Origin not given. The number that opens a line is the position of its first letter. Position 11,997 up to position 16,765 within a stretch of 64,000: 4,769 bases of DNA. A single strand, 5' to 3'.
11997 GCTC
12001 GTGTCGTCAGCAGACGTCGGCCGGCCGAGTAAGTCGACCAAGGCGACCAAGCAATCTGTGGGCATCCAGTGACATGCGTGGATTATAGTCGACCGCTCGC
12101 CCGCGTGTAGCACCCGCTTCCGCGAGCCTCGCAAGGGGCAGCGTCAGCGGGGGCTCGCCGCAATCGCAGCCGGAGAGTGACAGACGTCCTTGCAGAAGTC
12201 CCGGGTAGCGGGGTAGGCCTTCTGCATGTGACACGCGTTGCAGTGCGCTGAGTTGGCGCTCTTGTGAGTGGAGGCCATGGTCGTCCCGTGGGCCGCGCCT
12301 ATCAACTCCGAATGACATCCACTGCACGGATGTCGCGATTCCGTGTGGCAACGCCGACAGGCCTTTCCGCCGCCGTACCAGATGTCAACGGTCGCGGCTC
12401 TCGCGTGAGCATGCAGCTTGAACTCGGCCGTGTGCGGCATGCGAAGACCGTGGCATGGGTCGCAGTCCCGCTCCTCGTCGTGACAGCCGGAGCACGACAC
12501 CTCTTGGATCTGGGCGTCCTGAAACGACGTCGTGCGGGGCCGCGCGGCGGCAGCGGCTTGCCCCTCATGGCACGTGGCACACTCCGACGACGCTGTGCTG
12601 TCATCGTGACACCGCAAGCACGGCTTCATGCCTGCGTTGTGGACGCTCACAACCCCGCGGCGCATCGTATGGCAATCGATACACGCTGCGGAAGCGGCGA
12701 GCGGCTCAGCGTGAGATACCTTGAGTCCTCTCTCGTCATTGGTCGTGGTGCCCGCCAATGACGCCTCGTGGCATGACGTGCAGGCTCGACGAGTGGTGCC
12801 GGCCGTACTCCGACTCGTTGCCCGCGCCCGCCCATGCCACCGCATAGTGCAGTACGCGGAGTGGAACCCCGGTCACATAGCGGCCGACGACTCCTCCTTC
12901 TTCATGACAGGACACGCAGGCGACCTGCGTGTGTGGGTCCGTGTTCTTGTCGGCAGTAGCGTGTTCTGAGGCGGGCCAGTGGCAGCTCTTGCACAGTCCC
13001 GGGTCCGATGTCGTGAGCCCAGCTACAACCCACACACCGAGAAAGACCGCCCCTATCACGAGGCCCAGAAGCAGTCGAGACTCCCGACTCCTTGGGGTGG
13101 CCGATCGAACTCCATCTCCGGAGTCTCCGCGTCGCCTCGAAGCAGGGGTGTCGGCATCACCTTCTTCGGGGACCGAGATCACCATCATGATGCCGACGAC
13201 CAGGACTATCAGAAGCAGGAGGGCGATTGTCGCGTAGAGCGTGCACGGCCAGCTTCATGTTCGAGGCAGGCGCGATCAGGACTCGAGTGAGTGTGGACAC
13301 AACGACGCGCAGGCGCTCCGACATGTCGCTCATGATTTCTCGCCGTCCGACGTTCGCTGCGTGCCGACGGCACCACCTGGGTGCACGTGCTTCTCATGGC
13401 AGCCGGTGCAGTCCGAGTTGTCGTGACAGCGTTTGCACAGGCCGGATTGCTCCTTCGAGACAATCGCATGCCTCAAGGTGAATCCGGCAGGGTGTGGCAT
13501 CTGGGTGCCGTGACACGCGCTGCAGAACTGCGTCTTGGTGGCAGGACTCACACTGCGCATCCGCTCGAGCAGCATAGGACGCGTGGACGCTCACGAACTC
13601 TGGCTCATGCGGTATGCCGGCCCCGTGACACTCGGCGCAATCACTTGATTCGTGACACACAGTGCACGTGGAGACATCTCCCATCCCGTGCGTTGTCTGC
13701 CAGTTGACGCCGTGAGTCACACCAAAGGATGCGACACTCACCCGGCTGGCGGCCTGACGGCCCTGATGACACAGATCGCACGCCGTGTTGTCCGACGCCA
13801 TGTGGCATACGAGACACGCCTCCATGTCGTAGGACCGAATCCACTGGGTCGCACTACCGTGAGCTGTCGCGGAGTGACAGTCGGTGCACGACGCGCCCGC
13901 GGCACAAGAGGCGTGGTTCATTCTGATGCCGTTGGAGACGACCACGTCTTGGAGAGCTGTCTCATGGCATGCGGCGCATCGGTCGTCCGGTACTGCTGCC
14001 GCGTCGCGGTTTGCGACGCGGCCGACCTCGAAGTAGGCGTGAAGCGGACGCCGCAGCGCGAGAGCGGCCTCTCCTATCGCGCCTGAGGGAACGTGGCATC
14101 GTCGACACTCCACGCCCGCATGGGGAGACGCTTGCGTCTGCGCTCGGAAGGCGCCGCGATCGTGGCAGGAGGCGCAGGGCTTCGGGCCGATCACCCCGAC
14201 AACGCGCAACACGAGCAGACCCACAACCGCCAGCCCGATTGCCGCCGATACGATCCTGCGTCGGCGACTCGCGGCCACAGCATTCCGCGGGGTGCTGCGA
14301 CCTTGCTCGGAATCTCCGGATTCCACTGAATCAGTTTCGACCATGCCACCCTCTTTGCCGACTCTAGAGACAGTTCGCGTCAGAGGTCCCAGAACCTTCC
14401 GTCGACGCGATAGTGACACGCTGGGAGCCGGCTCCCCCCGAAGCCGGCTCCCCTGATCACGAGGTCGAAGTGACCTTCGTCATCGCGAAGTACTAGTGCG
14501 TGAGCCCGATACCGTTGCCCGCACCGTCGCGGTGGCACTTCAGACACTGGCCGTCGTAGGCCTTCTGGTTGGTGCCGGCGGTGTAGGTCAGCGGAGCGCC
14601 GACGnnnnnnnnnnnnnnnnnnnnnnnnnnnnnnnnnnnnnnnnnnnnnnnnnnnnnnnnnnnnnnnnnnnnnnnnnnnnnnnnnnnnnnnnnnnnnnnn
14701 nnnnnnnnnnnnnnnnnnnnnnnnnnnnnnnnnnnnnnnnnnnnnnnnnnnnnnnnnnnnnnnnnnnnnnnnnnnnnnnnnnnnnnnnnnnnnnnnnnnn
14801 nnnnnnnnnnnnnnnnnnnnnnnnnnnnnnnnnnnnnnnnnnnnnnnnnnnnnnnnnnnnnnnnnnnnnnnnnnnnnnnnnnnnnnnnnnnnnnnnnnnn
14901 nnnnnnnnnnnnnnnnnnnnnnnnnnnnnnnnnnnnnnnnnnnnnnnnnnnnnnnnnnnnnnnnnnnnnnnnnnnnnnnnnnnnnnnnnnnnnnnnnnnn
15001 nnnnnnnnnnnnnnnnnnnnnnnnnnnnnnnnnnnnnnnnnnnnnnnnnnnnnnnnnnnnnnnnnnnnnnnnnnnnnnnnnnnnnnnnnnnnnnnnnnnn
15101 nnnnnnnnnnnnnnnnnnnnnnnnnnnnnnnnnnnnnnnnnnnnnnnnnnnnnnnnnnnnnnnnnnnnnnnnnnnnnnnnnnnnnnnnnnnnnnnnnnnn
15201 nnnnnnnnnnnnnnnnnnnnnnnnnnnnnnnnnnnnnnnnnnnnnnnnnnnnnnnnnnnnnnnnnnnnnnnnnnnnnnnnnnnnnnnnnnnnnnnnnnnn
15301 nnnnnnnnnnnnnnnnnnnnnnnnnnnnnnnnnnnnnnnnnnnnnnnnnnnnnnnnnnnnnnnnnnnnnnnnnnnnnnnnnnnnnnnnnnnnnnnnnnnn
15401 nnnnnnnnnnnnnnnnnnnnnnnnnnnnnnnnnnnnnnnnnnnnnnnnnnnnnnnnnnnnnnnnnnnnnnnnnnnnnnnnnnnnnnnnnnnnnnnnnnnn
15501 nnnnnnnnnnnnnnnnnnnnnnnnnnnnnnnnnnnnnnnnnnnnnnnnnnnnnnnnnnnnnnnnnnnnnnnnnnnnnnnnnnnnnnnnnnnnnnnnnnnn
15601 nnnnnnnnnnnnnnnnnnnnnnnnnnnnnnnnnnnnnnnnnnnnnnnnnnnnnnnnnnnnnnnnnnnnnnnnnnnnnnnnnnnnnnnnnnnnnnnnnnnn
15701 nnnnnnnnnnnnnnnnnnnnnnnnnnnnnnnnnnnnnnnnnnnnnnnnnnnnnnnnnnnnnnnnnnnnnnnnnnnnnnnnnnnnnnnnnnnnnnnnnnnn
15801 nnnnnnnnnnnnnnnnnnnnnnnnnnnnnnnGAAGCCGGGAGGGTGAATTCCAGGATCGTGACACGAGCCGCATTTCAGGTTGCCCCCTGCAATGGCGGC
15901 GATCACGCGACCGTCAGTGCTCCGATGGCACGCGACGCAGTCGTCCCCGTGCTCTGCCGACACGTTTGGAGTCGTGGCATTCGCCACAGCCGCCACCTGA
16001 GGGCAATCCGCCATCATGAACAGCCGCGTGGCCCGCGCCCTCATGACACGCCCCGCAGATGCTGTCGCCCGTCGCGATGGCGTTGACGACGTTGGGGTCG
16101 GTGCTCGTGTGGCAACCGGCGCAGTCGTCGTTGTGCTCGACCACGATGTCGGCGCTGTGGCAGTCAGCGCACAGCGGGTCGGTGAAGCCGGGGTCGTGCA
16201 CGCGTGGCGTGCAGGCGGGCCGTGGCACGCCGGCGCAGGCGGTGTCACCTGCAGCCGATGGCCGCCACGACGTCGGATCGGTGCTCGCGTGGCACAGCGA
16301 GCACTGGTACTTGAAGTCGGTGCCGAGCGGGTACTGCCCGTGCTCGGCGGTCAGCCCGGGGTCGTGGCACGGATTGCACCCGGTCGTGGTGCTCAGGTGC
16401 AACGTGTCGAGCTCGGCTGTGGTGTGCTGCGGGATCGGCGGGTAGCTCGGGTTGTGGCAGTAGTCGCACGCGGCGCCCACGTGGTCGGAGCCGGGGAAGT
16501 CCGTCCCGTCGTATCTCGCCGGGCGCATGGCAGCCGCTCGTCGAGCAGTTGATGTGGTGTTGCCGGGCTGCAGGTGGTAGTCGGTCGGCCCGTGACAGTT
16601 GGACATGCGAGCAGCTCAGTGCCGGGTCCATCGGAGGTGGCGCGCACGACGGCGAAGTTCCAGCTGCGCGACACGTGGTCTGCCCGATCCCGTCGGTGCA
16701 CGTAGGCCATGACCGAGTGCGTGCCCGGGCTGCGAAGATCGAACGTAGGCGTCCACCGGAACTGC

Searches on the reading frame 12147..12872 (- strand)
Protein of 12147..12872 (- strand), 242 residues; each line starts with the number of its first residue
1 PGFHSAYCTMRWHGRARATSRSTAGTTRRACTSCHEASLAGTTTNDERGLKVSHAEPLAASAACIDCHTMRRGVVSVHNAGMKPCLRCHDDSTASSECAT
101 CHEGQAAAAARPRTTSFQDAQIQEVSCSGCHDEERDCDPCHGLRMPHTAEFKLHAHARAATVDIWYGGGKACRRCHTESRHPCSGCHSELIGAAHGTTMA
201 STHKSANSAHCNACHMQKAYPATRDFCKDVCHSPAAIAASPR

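Call 49: search_protein_families(library=pfam, proteins=[window:12147-12872:-], max_evalue=0.001)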
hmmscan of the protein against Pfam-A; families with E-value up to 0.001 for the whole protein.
window:12147-12872:- (242 aa): 3 families
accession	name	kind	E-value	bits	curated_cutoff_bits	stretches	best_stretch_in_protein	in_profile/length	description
PF14522.11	Cytochrome_C7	-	4.1e-10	39.8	24.8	2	27-90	12-67/67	Cytochrome c7 and related cytochrome c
PF14537.11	Cytochrom_c3_2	-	1.3e-07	32.4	25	0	19-90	17-79/79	Cytochrome c3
PF02085.21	Cytochrom_CIII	-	7.7e-05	23.4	22.9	0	78-140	28-91/101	Class III cytochrome C family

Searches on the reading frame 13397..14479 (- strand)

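Call 49: search_protein_families(library=pfam, proteins=[window:13397-14479:-], max_evalue=0.001)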
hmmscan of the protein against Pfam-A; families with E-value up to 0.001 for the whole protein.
window:13397-14479:- (361 aa): 3 families
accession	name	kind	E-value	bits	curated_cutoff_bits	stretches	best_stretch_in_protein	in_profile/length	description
PF14522.11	Cytochrome_C7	-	2.5e-09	37.3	24.8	0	100-173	14-67/67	Cytochrome c7 and related cytochrome c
PF14537.11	Cytochrom_c3_2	-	2.9e-06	28.1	25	0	158-226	19-78/79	Cytochrome c3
PF09699.15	Paired_CXXCH_1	-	0.00029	20.9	20.6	0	189-228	1-38/41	Doubled CXXCH motif (Paired_CXXCH_1)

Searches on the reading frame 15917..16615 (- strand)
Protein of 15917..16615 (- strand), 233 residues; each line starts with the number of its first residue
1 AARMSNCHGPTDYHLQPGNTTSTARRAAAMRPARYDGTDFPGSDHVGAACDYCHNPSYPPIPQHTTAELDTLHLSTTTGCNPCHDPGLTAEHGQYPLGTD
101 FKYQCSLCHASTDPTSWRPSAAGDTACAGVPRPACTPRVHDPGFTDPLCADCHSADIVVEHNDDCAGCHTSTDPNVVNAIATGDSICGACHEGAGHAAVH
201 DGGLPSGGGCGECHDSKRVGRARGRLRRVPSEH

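Call 49: search_protein_families(library=pfam, proteins=[window:15917-16615:-], max_evalue=0.001)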
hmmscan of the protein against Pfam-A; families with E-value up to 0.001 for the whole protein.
window:15917-16615:- (233 aa): 2 families
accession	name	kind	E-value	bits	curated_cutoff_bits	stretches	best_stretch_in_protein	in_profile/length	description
PF14522.11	Cytochrome_C7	-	2e-09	37.6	24.8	1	40-109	3-66/67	Cytochrome c7 and related cytochrome c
PF22113.1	Mtrc-MtrF_II-IV_dom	-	0.0002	21.3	30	0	6-90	86-169/176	Outer membrane cytochrome MtrC/MtrF-like, domains II/IV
